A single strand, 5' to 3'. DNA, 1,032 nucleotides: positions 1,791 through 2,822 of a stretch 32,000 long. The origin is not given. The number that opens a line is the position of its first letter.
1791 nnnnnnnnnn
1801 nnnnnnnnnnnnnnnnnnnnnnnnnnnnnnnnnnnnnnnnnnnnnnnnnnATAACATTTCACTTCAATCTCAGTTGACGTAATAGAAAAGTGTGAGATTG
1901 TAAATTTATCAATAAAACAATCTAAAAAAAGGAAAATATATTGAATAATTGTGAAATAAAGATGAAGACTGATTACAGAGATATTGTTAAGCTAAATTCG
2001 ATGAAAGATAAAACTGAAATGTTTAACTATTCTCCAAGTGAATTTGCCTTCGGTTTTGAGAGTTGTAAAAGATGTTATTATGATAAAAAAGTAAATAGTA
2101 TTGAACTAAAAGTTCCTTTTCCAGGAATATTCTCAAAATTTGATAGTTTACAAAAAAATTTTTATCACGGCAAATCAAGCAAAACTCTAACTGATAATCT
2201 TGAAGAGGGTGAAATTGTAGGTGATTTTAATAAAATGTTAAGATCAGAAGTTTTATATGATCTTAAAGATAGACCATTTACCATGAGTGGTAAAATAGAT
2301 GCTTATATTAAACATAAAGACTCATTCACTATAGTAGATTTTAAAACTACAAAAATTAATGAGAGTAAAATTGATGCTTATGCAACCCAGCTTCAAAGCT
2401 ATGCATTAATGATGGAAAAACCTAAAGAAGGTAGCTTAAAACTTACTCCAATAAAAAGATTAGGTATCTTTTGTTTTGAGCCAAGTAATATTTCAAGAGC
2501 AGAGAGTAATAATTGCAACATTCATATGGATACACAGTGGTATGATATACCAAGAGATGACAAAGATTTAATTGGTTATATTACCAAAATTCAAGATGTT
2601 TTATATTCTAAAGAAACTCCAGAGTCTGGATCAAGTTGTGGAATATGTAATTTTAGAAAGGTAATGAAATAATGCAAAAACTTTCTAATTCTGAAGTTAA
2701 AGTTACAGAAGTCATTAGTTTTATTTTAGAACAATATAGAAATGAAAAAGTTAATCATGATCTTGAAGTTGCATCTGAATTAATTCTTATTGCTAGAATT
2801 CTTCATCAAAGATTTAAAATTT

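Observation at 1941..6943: Operator-controlled six-gene operon (Cas4-like nuclease, small protein, RCK cation channel, small HTH, GIY-YIG protein, basic protein): candidate novel defence or abortive-infection module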

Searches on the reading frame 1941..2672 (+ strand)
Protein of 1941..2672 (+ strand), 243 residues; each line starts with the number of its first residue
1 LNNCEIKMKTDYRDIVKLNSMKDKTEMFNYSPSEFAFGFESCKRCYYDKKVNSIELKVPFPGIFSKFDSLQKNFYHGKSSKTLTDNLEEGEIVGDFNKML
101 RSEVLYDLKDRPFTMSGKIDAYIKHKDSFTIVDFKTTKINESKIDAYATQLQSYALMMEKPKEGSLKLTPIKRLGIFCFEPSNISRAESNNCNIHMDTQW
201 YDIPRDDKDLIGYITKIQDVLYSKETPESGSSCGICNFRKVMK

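Call 6: search_protein_families(library=pfam, proteins=[window:1941-2672:+], max_evalue=1)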
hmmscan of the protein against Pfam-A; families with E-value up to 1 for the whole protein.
window:1941-2672:+ (243 aa): 2 families
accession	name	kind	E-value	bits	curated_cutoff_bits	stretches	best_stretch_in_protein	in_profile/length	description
PF12705.13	PDDEXK_1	-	3.7e-07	30.8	22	1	99-241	112-245/247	PD-(D/E)XK nuclease superfamily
PF04381.17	RdgC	-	0.21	11.3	25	1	97-156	102-161/298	Putative exonuclease, RdgC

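Call 7: search_protein_families(library=padloc, proteins=[window:1941-2672:+], max_evalue=1)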
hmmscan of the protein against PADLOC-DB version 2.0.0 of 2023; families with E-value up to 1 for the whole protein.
window:1941-2672:+ (243 aa): 13 families
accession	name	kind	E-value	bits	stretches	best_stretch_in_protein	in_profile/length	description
PDLC00943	Cas4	-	1.4e-10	39.4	2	111-162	64-113/180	CRISPR-associated protein Cas4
PDLC01250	Cas4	-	3.7e-10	38.3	1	98-241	50-166/168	"CAS-I,CAS-II,CAS-III,CAS-IV,CAS-V,CAS-VI; acquisition_associated"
PDLC00944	Cas4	-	3.1e-08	32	1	115-241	66-175/177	Cas4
PDLC01447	Cas4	-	3.5e-08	32.1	1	39-241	13-156/161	"CAS-I,CAS-II,CAS-III,CAS-IV,CAS-V,CAS-VI; acquisition_associated"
PDLC02083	Cas4_II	-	3.3e-05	22.4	1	108-167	68-123/186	-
PDLC02410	Aga_Cas4-like_Nuc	-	3.8e-05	21.6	1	101-241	120-249/255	Class II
PDLC00059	DruK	-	0.00021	18.6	1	98-160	111-172/326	PD-(D/E)XK nuclease superfamily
PDLC00058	DruK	-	0.00051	16.8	1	108-159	149-204/388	PD-(D/E)XK nuclease superfamily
PDLC01747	Cas1g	-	0.0067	13.1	1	101-156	49-104/523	-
PDLC02087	Cas4b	-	0.0084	14.2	1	114-160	73-120/189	-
PDLC00060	DruK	-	0.011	13.1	1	108-160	136-188/347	PD-(D/E)XK nuclease superfamily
PDLC01611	Cas4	-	0.013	13.8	1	109-160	53-92/158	"CAS-I,CAS-II,CAS-III,CAS-IV,CAS-V,CAS-VI; acquisition_associated"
PDLC02775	SspC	-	0.017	10.8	1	112-152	824-864/1064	SspC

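Call 8: search_protein_families(library=ncbifam, proteins=[window:1941-2672:+], max_evalue=1)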
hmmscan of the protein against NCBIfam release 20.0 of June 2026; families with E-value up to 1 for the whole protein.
window:1941-2672:+ (243 aa): 5 families
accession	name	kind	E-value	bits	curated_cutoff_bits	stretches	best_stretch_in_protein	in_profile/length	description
TIGR00372.1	cas4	equivalog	5.3e-10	39.4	65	2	111-162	64-113/180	CRISPR-associated protein Cas4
TIGR02785.1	addA_Gpos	equivalog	6.3e-05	21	707.65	1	73-158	1113-1210/1234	helicase-exonuclease AddAB subunit AddA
NF010485.0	PRK13909.1-2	equivalog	0.0014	17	650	1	109-163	835-889/909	RecB-like helicase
NF001465.0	PRK00321.1-6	subfamily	0.05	12.7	489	1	94-155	99-160/302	recombination-associated protein RdgC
TIGR02784.1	addA_alphas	equivalog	0.08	11.2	860.75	1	111-159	1063-1115/1138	double-strand break repair helicase AddA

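Call 9: search_protein_families(library=phrogs, proteins=[window:1941-2672:+], max_evalue=0.1)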
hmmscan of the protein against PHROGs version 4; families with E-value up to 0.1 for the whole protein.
window:1941-2672:+ (243 aa): 3 families
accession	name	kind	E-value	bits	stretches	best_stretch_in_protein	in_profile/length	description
phrog_1706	-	DNA, RNA and nucleotide metabolism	1.6e-09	38.6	1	112-242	119-242/293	CRISPR/Cas system associated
phrog_298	-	DNA, RNA and nucleotide metabolism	3.1e-07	31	1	114-177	165-225/293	exonuclease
phrog_69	-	DNA, RNA and nucleotide metabolism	0.0011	19.1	1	98-160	188-249/501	exonuclease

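Call 36: find_related_loci(query=window:1962-2672:+, collection=viral_contigs, flank=8000)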
Query window:1962-2672:+ (236 aa) in viral_contigs; peptide patterns used: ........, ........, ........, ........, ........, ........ (x = any residue, [..] = any of these).
2 stretches matched a pattern, but none encodes a relative of the query by tblastn (E <= 1e-3).

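Call 38: find_homologous_proteins(query=window:1962-2672:+)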
Query window:1962-2672:+ (236 aa): 216 proteins with E <= 0.001 among 294 candidates; the best 120 are listed.
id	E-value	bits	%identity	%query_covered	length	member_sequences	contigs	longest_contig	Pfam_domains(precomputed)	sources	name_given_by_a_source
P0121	9.4e-147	505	93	100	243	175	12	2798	PF12705.14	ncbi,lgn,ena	-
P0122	2.1e-144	497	92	100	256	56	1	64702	PF12705.14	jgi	jgi:hypothetical protein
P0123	1.4e-138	478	88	100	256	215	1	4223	PF12705.14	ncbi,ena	-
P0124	1.3e-132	458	84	100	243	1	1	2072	PF12705.14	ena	-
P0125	9.6e-131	452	84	99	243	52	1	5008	PF12705.14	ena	-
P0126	4.1e-129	447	86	93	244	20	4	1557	PF12705.14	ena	-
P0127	2.6e-125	435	87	92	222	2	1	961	PF12705.14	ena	-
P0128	6.1e-125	433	85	93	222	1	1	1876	PF12705.14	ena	-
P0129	3.0e-124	431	85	93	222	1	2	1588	PF12705.14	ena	-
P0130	3.4e-124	431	85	93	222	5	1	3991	PF12705.14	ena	-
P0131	2.1e-123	428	84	93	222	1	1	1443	PF12705.14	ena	-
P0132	9.1e-123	426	84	92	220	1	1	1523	PF12705.14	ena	-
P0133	9.2e-123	426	84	92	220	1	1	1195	PF12705.14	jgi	-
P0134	3.2e-121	421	81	94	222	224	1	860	PF12705.14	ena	-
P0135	3.4e-121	421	82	94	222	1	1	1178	PF12705.14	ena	-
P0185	1.3e-97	344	67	91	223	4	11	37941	PF12705.14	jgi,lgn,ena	jgi:hypothetical protein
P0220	5.0e-71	257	54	92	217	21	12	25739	PF12705.14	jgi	jgi:CRISPR/Cas system-associated exonuclease Cas4 (RecB family)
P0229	4.7e-65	237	56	83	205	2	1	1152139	PF12705.14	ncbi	-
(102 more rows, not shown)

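Call 39: find_encoding_contigs(protein=P0229, flank=8000, max_places=2)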
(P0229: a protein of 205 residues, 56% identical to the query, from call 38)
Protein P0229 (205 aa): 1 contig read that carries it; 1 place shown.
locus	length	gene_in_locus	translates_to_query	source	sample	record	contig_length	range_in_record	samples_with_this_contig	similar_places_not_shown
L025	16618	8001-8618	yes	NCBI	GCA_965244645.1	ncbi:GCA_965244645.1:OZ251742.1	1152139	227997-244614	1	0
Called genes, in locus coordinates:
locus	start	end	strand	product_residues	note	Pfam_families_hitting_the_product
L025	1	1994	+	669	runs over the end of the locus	PF05970:PIF1 (faint), PF13086:AAA_11, PF13245:AAA_19 (weak), PF13604:AAA_30 (weak), PF05127:NAT10_TcmA_helicase (faint), PF13401:AAA_22 (faint), PF13087:AAA_12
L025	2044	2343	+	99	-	-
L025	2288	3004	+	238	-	PF13091:PLDc_2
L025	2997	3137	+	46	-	PF01396:Zn_ribbon_Top1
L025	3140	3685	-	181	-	-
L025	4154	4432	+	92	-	-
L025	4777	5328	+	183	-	-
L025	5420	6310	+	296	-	-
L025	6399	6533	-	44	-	PF13475:DUF4116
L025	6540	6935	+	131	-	-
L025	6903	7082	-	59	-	PF13475:DUF4116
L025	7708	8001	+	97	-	-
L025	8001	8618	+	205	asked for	PF12705:PDDEXK_1 (faint)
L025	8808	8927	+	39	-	-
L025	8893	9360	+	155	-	-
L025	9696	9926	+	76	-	-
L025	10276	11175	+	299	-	PF01261:AP_endonuc_2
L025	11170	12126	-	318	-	PF00389:2-Hacid_dh, PF03446:NAD_binding_2 (faint), PF02826:2-Hacid_dh_C, PF00670:AdoHcyase_NAD (weak)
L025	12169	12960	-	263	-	PF03328:HpcH_HpaI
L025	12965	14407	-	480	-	PF00171:Aldedh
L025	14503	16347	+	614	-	PF02776:TPP_enzyme_N, PF00205:TPP_enzyme_M, PF02775:TPP_enzyme_C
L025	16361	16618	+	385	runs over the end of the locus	PF01408:GFO_IDH_MocA, PF22725:GFO_IDH_MocA_C3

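Call 40: find_encoding_contigs(protein=P0185, flank=8000, max_places=3)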
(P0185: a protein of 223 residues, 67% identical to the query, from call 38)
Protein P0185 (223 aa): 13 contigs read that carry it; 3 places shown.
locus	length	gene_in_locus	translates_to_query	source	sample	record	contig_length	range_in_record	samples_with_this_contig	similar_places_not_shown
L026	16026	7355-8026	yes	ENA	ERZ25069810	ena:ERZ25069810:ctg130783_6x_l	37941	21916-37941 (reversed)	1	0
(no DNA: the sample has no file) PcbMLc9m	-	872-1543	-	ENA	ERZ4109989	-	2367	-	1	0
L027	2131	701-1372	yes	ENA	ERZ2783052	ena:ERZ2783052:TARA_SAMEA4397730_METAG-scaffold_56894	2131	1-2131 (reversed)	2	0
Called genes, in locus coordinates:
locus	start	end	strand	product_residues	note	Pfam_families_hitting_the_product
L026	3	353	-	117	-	?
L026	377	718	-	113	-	PF00893:Multi_Drug_Res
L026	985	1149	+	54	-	-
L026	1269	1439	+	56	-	-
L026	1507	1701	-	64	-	-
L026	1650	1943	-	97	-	-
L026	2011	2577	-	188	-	PF13489:Methyltransf_23 (weak), PF08241:Methyltransf_11, PF13649:Methyltransf_25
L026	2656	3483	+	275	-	PF02668:TauD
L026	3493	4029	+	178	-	PF01966:HD (weak)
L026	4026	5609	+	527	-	PF00732:GMC_oxred_N, PF05199:GMC_oxred_C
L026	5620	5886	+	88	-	PF06945:DUF1289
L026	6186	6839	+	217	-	PF00892:EamA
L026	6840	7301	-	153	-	PF13279:4HBT_2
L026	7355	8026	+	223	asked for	PF12705:PDDEXK_1 (weak)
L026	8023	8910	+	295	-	PF05853:BKACE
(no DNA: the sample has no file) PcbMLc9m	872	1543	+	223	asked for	PF12705:PDDEXK_1 (weak)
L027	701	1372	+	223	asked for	PF12705:PDDEXK_1 (weak)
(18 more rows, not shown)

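Call 41: find_encoding_contigs(protein=P0220, flank=8000, max_places=3)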
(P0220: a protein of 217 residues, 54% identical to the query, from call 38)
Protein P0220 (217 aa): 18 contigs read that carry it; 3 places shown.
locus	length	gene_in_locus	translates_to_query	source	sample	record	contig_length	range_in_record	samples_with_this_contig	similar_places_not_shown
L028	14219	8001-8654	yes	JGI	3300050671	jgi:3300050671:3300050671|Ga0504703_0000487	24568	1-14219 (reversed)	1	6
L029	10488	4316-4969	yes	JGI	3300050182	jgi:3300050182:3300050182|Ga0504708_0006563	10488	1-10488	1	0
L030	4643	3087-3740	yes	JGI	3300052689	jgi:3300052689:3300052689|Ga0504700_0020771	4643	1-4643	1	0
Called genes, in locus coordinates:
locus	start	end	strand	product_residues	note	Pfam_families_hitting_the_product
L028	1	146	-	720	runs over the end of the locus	PF13475:DUF4116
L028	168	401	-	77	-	PF20189:DUF6552 (weak)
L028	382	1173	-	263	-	-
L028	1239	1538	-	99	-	PF28034:VF_A0006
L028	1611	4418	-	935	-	PF06241:Castor_Poll_mid (weak)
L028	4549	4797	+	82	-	-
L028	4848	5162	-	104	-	-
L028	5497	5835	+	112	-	-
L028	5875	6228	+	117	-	-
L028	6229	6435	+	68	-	-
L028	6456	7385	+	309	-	PF01699:Na_Ca_ex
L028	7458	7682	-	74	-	-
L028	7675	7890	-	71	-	-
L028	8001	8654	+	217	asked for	PF12705:PDDEXK_1 (weak)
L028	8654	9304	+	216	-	-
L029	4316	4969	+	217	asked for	PF12705:PDDEXK_1 (weak)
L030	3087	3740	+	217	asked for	PF12705:PDDEXK_1 (weak)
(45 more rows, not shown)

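Call 63: find_related_loci(query=A5, collection=metagenome_contigs, flank=8000)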
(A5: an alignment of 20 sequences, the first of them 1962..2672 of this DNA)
Query A5 (236 aa) in metagenome_contigs; peptide patterns used: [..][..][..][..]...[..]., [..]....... (x = any residue, [..] = any of these).
446 stretches matched a pattern; 200 encode a relative of the query (tblastn E <= 1e-3); the best 80 are kept; 80 distinct loci.
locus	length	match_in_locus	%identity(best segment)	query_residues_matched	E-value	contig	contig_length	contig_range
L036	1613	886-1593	92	1-236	2e-163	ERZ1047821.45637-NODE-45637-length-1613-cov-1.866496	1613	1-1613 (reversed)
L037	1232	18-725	92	1-236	2e-164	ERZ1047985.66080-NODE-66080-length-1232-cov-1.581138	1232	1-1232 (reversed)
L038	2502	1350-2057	92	1-236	2e-158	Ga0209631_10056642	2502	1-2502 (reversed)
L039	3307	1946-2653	91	1-236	2e-153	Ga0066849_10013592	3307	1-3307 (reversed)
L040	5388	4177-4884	91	1-236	1e-148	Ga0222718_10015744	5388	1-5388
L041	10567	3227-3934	91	1-236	2e-147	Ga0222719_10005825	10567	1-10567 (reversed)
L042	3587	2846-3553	92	1-236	1e-152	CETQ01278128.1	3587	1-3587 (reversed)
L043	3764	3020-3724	90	2-236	4e-150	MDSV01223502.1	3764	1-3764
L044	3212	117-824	88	1-236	9e-151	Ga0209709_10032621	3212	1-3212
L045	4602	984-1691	88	1-236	1e-146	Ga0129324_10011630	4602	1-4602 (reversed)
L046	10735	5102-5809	88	1-236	2e-144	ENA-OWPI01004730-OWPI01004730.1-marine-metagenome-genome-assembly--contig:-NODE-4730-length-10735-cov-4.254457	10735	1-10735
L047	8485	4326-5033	88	1-236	2e-144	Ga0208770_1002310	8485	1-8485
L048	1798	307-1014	88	1-236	2e-155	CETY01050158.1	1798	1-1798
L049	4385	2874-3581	88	1-236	2e-146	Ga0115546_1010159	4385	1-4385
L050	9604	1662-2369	87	1-236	1e-143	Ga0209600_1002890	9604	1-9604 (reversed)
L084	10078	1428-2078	78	20-236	6e-119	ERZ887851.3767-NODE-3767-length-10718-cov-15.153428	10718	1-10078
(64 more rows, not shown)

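Call 81: search_dna_similar(query=window:1962-2672:+, collection=phages, mode=protein, max_evalue=0.001, max_rows=12)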
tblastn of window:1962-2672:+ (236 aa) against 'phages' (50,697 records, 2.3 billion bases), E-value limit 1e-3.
No match.

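Call 101: search_solved_structures(query=A5, max_evalue=0.1, show_alignments=1)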
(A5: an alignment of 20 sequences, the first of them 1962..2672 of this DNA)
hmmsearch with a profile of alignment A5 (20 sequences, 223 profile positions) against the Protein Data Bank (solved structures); distinct sequences matched with E-value up to 0.1: 0.

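Call 123: search_protein_families(library=padloc, proteins=[L050:6490-7392:+, L041:8075-9037:+, L025:1446-1994:+, L025:2288-3004:+, L084:5104-5883:+], max_evalue=0.001)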
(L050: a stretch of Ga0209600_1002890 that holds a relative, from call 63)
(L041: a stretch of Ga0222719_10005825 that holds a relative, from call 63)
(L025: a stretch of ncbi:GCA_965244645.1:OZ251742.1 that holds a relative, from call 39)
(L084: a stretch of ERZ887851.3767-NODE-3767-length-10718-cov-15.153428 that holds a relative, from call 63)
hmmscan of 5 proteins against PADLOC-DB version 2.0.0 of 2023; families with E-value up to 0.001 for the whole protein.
L050:6490-7392:+ (300 aa): 1 family
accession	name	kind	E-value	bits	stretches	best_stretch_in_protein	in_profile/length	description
PDLC04921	PDC-S14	-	0.00014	19.3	1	32-77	39-84/280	-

L041:8075-9037:+ (320 aa): 0 families

L025:1446-1994:+ (182 aa): 4 families
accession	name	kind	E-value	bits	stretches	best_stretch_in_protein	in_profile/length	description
PDLC03920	MkoA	-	8.2e-20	68.7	1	17-179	817-1011/1112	-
PDLC03921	MkoA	-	1.8e-14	50.4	1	16-177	1321-1500/1607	-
PDLC03924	MkoC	-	5.6e-07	26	1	59-179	765-880/1136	-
PDLC00148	GajB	-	0.00081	16.5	1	14-117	175-270/369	UrvD helicase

L025:2288-3004:+ (238 aa): 3 families
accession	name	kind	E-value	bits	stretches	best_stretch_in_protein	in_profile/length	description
PDLC03924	MkoC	-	5.5e-15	52.6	1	38-151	998-1120/1136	-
PDLC03922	MkoB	-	2.8e-08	31.5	1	100-157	538-596/610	-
PDLC02614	DrmC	-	2.8e-05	22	1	38-138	27-124/153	DrmC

L084:5104-5883:+ (259 aa): 0 families
